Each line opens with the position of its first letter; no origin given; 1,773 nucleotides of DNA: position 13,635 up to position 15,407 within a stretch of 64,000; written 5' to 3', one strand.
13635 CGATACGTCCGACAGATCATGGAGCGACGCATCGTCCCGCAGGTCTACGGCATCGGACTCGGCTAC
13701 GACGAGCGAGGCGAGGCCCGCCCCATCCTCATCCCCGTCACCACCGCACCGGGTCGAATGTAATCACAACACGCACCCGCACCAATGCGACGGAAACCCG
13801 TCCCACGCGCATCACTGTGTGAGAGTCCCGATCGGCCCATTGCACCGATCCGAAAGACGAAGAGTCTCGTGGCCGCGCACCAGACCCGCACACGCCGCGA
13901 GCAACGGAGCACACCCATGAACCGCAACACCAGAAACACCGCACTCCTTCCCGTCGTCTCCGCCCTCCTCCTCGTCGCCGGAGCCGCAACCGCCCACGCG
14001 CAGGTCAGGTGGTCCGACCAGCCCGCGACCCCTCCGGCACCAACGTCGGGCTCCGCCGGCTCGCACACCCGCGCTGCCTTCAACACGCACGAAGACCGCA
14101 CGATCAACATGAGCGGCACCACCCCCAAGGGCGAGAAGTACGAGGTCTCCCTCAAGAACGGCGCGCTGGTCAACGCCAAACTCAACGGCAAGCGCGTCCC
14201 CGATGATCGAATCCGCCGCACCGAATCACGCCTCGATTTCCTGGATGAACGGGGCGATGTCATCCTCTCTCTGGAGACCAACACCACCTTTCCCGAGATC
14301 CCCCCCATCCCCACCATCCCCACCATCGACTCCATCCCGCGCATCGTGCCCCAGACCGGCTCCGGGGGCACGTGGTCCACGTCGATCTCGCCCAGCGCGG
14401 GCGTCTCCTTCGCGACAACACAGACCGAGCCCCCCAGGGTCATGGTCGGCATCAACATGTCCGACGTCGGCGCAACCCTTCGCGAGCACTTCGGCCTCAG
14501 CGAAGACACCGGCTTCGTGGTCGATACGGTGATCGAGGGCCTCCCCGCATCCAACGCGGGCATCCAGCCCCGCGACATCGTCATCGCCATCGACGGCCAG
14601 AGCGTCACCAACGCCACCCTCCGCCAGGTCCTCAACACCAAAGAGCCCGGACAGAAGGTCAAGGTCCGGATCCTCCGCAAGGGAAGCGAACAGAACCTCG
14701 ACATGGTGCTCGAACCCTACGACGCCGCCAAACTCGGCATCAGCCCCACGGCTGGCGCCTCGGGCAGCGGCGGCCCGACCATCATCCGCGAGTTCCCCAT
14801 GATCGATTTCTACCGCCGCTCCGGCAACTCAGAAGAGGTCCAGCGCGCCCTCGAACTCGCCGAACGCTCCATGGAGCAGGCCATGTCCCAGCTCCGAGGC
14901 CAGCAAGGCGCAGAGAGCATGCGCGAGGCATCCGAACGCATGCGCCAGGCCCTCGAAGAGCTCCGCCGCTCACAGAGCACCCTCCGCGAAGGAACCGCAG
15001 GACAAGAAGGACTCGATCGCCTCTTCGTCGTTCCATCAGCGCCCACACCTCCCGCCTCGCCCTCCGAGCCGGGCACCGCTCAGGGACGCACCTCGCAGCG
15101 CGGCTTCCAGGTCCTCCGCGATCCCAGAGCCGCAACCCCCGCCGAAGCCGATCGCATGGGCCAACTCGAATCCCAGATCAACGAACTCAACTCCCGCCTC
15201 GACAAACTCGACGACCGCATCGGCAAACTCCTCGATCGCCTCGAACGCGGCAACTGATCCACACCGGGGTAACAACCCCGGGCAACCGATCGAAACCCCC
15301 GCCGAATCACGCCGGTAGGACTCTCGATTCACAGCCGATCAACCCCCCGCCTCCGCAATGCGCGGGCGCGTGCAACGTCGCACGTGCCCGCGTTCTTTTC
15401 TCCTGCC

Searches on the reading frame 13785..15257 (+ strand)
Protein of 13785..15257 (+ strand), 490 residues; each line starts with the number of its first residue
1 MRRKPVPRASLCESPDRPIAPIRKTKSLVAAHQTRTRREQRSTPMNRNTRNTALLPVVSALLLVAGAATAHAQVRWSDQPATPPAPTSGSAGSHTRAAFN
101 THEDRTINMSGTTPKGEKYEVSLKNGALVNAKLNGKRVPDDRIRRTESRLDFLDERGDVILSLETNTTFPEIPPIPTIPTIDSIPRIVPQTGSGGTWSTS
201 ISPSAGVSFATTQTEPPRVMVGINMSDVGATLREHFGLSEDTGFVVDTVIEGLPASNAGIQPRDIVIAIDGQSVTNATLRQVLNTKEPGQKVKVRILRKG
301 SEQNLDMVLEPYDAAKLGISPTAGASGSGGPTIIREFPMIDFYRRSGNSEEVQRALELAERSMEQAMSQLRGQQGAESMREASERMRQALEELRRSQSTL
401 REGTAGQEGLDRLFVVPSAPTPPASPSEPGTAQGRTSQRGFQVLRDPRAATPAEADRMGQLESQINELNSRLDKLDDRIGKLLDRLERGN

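Call 9: search_protein_families(library=pfam, proteins=[window:13785-15257:+], max_evalue=0.01)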
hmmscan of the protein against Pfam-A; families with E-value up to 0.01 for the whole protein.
window:13785-15257:+ (490 aa): 4 families
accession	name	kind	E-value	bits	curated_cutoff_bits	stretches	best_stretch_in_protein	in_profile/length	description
PF13180.12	PDZ_2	-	9.4e-12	45.5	27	1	237-306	12-77/80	PDZ domain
PF00595.29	PDZ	-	1e-09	39.1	23.2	1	228-296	12-80/81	PDZ domain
PF17820.7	PDZ_6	-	4.9e-08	33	27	1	245-277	1-33/54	PDZ domain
PF13779.11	DUF4175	-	3.5e-05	22.5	27.3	1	344-481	564-691/825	Domain of unknown function (DUF4175)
